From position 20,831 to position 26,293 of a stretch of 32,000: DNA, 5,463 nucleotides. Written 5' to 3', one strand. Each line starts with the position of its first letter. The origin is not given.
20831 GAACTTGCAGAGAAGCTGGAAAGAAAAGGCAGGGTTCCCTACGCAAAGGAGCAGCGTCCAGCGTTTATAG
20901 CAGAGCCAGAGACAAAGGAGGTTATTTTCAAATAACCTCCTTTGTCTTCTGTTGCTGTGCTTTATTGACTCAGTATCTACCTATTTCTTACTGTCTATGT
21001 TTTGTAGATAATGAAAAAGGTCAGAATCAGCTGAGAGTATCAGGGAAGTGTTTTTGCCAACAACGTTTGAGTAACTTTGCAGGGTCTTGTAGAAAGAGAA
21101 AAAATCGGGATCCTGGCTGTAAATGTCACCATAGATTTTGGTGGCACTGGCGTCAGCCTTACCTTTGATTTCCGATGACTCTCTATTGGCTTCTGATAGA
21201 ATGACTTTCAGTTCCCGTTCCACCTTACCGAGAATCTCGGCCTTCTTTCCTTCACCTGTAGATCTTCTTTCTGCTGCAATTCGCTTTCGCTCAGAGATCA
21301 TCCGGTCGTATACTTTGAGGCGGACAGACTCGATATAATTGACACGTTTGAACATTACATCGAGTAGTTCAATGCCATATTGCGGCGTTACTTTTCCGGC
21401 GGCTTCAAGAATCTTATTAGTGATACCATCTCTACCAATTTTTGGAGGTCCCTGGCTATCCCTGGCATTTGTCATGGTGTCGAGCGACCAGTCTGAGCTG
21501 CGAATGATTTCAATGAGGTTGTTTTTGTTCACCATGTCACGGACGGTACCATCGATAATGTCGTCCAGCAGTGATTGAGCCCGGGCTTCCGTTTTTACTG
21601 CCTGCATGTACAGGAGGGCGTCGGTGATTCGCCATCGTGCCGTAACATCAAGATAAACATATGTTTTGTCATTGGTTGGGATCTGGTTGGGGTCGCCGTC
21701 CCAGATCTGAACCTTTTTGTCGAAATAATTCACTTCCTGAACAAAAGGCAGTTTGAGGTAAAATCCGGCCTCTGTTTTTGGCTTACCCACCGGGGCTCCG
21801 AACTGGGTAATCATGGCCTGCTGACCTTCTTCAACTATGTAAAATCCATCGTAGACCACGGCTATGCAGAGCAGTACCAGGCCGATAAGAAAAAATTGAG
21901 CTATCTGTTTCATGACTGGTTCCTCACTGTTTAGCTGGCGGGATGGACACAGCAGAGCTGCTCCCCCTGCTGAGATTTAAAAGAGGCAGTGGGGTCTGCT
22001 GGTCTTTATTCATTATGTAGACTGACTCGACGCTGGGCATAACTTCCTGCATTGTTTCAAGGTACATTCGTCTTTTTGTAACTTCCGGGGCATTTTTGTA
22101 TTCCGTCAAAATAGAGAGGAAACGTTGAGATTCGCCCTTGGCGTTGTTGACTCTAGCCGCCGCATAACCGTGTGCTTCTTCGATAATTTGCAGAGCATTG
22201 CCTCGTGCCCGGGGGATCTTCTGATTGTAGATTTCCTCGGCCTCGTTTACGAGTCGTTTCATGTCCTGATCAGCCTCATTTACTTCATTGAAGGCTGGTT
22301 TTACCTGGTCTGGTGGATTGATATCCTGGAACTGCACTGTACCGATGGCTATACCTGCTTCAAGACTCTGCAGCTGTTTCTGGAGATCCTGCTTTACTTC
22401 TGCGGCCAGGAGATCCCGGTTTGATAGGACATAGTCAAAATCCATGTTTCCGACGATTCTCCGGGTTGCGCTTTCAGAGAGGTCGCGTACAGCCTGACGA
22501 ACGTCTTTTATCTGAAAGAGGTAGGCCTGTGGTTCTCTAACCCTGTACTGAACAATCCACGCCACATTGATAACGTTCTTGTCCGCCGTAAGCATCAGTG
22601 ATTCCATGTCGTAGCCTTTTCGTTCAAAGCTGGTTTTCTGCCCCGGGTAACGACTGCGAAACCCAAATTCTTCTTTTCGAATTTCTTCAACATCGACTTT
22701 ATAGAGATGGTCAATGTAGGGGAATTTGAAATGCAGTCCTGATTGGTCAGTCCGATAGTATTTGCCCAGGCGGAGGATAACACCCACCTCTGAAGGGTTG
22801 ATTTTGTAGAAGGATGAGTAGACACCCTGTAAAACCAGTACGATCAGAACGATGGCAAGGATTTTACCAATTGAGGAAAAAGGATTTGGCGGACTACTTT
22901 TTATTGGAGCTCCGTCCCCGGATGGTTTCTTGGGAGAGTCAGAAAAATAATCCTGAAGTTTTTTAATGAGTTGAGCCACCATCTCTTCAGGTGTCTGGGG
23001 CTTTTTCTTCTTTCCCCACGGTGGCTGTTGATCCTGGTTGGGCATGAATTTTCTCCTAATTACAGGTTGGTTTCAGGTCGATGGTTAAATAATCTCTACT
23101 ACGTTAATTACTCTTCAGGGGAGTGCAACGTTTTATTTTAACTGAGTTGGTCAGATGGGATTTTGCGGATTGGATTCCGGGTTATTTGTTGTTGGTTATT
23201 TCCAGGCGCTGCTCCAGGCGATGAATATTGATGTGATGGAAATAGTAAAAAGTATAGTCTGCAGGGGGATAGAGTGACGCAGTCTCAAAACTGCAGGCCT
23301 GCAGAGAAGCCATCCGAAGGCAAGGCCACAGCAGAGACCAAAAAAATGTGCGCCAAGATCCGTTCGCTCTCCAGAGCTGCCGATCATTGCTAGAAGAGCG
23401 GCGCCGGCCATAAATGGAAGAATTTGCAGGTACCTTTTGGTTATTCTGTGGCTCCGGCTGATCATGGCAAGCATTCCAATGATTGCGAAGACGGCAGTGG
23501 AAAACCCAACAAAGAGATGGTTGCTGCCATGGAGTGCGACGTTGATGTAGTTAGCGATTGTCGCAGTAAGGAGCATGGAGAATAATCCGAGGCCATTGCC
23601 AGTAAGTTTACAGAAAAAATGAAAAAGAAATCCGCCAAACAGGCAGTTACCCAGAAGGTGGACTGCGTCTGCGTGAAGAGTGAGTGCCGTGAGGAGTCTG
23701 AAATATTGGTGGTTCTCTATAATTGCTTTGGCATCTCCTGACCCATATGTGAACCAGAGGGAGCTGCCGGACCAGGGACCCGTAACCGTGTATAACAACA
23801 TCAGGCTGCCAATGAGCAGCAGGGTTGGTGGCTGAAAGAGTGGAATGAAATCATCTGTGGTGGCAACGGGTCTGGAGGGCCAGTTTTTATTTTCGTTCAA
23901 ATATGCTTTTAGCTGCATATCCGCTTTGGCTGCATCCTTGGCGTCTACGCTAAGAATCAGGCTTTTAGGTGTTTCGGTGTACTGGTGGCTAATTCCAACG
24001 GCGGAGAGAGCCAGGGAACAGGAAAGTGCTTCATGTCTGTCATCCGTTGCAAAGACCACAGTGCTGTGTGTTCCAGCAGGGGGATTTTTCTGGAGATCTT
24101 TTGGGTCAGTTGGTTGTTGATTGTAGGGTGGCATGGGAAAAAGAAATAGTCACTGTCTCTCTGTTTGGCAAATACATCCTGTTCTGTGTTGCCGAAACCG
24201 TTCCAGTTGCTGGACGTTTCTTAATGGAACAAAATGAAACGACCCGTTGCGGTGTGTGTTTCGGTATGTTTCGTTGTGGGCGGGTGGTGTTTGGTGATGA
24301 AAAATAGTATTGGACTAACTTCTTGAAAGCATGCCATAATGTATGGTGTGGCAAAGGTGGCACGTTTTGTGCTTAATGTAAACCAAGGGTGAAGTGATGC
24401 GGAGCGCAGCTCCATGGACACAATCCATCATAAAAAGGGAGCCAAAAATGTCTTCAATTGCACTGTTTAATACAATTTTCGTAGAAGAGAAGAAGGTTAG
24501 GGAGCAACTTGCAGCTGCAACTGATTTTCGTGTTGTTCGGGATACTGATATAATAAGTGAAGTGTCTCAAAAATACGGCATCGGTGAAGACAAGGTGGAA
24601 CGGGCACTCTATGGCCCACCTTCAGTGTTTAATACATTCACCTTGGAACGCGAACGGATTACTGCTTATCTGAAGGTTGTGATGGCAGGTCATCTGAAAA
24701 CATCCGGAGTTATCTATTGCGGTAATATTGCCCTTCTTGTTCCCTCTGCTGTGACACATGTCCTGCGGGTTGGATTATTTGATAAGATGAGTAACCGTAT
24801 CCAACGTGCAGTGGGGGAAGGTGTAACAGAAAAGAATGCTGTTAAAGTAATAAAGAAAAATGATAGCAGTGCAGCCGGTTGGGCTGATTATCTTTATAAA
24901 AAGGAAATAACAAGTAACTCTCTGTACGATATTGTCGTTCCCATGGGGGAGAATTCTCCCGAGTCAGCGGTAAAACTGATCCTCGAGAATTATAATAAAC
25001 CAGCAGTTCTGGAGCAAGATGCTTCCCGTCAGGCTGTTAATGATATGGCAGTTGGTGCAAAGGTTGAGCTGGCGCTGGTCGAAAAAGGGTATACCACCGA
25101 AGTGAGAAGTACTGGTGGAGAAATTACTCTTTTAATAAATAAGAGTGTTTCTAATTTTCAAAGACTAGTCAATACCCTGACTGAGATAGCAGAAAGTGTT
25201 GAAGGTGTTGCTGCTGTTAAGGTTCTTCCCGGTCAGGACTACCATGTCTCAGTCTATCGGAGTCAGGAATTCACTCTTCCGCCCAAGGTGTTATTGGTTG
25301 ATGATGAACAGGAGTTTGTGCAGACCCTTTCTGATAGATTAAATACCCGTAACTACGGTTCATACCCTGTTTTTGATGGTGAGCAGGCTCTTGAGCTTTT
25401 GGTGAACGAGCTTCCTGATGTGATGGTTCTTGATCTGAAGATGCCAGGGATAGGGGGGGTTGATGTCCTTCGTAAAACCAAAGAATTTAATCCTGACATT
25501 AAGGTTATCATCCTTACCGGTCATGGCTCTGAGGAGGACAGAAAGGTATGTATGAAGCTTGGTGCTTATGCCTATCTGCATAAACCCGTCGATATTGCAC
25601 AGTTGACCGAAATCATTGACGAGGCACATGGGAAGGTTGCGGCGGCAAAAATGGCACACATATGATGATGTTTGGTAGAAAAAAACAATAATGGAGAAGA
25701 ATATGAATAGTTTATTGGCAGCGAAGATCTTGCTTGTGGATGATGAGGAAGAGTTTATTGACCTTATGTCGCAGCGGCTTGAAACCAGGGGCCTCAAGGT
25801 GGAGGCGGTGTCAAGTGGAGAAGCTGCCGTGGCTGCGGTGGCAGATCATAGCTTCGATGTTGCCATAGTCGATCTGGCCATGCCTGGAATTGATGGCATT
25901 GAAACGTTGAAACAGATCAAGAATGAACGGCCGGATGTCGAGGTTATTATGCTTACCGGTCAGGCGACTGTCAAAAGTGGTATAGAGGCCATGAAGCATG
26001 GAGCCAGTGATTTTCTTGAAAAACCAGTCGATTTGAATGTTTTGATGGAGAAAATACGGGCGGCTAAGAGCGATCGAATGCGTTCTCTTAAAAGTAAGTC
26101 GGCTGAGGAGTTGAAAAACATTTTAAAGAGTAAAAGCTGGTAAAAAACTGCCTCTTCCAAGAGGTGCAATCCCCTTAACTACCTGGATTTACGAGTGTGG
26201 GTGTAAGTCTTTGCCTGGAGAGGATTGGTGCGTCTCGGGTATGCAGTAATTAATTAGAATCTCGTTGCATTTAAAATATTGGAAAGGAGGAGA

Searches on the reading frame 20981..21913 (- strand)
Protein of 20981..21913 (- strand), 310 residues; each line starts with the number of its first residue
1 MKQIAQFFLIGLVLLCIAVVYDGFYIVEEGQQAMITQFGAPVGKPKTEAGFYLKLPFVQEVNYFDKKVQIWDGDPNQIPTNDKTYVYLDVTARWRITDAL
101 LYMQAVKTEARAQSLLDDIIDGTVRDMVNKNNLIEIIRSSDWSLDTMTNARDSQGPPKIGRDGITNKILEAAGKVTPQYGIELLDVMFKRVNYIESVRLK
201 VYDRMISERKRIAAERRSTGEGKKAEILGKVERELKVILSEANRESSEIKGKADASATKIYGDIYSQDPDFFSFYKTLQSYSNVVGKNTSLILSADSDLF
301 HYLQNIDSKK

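Call 58: search_protein_families(library=pfam, proteins=[window:20981-21913:-], max_evalue=0.00001)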
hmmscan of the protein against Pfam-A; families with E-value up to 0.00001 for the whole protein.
window:20981-21913:- (310 aa): 1 family
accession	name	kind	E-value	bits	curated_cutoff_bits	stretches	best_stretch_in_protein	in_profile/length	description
PF01145.31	Band_7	-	2.3e-28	99.9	23.6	1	26-221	2-175/176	SPFH domain / Band 7 family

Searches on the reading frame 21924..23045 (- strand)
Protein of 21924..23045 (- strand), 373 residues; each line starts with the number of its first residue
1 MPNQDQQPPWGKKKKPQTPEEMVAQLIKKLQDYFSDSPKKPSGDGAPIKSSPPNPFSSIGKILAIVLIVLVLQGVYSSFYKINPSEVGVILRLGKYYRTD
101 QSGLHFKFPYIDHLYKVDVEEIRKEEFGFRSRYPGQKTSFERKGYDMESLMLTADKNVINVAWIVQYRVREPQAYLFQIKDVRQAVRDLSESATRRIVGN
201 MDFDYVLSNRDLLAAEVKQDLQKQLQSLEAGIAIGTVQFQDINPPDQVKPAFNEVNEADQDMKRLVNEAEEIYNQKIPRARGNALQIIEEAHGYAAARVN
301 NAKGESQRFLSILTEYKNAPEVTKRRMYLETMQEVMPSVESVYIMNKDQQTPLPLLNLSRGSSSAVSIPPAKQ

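Call 58: search_protein_families(library=pfam, proteins=[window:21924-23045:-], max_evalue=0.00001)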
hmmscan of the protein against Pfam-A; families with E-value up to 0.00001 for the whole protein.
window:21924-23045:- (373 aa): 1 family
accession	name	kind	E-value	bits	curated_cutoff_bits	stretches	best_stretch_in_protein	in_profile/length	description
PF01145.31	Band_7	-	2.2e-32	113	23.6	1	81-271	2-174/176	SPFH domain / Band 7 family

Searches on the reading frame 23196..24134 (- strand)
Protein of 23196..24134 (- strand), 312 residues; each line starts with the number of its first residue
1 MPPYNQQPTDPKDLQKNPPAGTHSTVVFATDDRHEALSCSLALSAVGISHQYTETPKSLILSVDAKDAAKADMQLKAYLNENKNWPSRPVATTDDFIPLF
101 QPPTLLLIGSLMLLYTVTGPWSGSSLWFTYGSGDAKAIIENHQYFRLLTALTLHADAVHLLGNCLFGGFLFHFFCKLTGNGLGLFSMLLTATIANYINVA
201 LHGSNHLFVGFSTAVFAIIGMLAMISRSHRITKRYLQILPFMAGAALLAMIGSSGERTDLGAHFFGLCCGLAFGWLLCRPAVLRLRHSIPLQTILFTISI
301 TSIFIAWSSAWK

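Call 58: search_protein_families(library=pfam, proteins=[window:23196-24134:-], max_evalue=0.00001)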
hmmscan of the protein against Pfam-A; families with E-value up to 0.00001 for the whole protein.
window:23196-24134:- (312 aa): 1 family
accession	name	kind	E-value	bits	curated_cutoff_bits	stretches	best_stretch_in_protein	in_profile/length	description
PF01694.28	Rhomboid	-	5.7e-16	59.4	22.6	1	142-279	2-142/143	Rhomboid domain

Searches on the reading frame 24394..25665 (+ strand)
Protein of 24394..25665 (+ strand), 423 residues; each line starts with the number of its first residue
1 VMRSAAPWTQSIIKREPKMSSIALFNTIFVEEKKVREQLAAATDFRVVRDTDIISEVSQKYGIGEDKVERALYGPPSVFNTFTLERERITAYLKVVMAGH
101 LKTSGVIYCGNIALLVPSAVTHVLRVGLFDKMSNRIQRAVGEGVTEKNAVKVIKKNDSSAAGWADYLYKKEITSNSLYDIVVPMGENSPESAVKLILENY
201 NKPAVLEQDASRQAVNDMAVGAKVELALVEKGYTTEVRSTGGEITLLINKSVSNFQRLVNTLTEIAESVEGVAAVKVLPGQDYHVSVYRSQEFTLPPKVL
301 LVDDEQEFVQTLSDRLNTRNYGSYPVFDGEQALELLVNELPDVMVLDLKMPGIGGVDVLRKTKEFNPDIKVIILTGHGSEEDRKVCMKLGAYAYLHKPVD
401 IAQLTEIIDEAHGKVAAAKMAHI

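Call 6: search_protein_families(library=pfam, proteins=[window:24394-25665:+])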
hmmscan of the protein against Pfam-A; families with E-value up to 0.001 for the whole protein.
window:24394-25665:+ (423 aa): 2 families
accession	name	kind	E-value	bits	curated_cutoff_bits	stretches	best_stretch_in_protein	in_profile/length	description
PF00072.30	Response_reg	-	2e-25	89.5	30.2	1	299-408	1-110/111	Response regulator receiver domain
PF13189.12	Cytidylate_kin2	-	1.4e-11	45.3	28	1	37-183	17-173/176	Cytidylate kinase-like family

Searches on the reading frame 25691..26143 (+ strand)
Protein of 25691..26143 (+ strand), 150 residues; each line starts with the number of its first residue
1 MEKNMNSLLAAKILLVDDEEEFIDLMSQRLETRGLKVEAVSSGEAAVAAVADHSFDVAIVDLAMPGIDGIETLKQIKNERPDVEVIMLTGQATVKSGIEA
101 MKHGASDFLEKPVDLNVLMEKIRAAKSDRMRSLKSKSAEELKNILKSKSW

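Call 6: search_protein_families(library=pfam, proteins=[window:25691-26143:+])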
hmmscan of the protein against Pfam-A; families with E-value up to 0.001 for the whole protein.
window:25691-26143:+ (150 aa): 1 family
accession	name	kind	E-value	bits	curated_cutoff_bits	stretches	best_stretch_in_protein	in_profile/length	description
PF00072.30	Response_reg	-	8.3e-32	110.1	30.2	1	13-123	1-111/111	Response regulator receiver domain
